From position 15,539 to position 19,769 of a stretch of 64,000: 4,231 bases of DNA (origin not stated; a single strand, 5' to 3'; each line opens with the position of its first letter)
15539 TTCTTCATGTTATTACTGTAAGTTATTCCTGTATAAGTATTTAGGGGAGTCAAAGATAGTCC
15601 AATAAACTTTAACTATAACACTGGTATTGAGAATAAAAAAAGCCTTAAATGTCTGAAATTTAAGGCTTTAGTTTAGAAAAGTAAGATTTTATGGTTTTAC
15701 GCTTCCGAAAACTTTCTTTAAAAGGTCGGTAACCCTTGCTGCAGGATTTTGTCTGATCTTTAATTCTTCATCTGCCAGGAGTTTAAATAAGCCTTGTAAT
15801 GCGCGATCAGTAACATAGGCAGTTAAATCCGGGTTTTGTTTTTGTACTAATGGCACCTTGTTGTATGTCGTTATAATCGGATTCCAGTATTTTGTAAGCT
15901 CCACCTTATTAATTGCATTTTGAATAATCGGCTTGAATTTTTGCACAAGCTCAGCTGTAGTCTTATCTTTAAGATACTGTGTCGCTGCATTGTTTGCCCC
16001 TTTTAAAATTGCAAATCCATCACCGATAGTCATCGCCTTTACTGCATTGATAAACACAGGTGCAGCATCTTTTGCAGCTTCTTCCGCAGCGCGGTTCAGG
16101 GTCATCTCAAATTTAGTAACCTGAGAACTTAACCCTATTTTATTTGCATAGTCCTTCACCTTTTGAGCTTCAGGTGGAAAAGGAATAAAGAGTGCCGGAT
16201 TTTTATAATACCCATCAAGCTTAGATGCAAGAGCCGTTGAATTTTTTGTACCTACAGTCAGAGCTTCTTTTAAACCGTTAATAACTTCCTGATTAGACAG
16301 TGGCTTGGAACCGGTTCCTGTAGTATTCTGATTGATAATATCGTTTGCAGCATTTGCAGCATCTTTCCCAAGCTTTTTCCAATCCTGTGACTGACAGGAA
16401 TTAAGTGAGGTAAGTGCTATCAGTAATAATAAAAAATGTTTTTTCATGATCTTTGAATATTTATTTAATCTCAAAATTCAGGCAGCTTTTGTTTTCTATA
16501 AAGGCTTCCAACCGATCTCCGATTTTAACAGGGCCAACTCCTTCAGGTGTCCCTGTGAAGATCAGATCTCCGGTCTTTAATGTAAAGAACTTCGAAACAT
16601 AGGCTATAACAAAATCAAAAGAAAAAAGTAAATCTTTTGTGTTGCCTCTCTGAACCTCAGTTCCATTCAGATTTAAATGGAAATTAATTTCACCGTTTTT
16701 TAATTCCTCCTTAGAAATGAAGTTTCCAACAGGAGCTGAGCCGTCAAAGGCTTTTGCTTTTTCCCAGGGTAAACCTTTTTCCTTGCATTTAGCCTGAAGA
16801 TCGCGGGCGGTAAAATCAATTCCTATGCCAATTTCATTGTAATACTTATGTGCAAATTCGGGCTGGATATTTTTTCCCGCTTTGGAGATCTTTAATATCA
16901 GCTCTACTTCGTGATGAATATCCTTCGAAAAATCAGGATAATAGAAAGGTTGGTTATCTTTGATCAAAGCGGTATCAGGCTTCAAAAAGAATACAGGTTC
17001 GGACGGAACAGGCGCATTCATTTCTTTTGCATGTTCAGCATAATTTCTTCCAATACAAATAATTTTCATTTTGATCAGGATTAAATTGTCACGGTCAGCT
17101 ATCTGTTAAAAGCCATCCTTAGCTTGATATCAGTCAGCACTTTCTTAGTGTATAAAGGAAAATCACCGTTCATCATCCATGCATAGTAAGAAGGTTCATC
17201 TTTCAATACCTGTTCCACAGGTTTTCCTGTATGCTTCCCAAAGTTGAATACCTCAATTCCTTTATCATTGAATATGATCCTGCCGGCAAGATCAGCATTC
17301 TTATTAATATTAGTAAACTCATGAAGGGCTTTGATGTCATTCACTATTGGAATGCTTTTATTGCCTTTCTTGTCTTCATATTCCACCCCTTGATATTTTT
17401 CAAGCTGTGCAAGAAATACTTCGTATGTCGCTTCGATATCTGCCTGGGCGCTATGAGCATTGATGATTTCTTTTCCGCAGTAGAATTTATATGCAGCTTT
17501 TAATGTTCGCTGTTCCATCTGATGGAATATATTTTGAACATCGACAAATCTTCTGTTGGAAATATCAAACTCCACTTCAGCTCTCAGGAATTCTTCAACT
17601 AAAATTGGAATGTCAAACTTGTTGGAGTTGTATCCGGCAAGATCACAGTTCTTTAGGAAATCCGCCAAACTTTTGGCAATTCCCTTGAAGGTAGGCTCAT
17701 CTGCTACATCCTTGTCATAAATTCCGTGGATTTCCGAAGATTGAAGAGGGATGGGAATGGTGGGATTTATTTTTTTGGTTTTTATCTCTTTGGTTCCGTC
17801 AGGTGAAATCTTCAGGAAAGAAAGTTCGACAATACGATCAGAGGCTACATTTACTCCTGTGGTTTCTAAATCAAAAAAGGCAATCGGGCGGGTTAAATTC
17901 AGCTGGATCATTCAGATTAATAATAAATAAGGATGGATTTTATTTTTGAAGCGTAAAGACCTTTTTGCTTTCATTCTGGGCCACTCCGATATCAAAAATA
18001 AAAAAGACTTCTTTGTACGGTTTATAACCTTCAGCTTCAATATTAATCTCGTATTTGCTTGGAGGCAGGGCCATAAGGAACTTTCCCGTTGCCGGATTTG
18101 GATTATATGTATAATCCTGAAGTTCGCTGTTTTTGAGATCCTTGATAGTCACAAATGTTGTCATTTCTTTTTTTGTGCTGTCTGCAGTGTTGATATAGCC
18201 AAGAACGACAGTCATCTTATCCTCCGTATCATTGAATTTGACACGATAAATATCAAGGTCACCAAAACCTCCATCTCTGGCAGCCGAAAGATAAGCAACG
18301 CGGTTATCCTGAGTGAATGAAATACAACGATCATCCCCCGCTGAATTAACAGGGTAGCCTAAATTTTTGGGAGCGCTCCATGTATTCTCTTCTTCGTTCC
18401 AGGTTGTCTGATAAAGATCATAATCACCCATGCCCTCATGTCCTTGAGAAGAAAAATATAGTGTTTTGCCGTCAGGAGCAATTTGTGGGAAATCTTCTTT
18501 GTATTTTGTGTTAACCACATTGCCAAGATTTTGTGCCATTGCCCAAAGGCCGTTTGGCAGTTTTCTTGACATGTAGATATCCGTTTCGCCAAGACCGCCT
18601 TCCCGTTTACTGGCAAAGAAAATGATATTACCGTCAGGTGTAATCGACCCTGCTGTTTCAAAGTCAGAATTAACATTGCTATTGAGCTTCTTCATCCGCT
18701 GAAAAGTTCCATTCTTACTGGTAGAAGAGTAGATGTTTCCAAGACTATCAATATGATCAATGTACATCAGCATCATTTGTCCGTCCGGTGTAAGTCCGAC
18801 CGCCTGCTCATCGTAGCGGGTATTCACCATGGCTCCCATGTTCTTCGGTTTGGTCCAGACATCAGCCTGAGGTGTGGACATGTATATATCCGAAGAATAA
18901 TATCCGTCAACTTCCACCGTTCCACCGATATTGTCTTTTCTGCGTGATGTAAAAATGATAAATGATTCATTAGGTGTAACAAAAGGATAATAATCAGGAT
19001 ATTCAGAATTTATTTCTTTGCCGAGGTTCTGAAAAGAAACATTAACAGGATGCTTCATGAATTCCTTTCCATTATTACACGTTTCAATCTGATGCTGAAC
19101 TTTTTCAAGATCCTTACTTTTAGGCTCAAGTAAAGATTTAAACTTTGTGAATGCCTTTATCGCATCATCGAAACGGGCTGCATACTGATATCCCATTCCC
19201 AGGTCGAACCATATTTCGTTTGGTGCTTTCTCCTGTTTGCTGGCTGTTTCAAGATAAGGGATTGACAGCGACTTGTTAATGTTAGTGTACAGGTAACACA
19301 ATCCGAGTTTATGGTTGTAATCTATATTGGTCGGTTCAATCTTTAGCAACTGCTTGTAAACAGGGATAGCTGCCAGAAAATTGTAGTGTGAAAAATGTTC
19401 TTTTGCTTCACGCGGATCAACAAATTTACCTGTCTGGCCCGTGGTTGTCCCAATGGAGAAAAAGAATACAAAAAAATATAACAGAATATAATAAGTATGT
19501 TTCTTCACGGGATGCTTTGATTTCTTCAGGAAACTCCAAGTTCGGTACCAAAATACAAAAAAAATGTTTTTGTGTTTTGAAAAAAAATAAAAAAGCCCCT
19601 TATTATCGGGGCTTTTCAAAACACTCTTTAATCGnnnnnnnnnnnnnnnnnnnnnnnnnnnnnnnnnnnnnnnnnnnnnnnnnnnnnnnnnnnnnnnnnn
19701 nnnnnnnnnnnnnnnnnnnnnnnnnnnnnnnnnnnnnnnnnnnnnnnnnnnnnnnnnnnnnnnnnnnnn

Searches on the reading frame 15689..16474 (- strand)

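Call 73: search_protein_families(library=pfam, proteins=[window:15689-16474:-], max_evalue=0.001)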
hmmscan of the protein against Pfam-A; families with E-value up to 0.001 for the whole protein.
window:15689-16474:- (261 aa): 1 family
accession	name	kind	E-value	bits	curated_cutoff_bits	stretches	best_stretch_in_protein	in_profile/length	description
PF13852.11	DUF4197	-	4e-75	252.3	24.9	1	59-257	2-199/199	Protein of unknown function (DUF4197)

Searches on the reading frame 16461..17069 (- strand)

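Call 73: search_protein_families(library=pfam, proteins=[window:16461-17069:-], max_evalue=0.001)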
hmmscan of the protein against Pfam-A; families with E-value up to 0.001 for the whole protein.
window:16461-17069:- (202 aa): 1 family
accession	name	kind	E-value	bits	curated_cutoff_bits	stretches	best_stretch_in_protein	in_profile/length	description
PF01557.24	FAA_hydrolase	-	4.1e-51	174.1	23.9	1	2-199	1-211/214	Fumarylacetoacetate (FAA) hydrolase C-terminal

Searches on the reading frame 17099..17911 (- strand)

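Call 73: search_protein_families(library=pfam, proteins=[window:17099-17911:-], max_evalue=0.001)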
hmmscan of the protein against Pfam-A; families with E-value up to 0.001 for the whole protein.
window:17099-17911:- (270 aa): 3 families
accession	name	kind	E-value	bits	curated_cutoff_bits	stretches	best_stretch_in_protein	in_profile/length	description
PF00929.31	RNase_T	-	4e-21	76.7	24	1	12-166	2-164/164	Exonuclease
PF20600.3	ExoX-like_C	-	3.2e-09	36.5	26.5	1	222-248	1-27/30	Exodeoxyribonuclease X-like C-terminal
PF13482.12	RNase_H_2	-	2.1e-06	28.2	22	1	11-135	1-102/165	RNase_H superfamily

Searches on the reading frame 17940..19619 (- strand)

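Call 28: search_protein_families(library=pfam, proteins=[window:17940-19619:-], max_evalue=0.001)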
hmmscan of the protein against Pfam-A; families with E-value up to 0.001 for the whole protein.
window:17940-19619:- (559 aa): 2 families
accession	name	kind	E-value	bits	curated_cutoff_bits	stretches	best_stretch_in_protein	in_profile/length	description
PF07676.18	PD40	-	8.9e-24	83.3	20.9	2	366-403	2-37/38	WD40-like Beta Propeller Repeat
PF07719.23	TPR_2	-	0.00051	20.4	27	0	135-159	2-26/34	Tetratricopeptide repeat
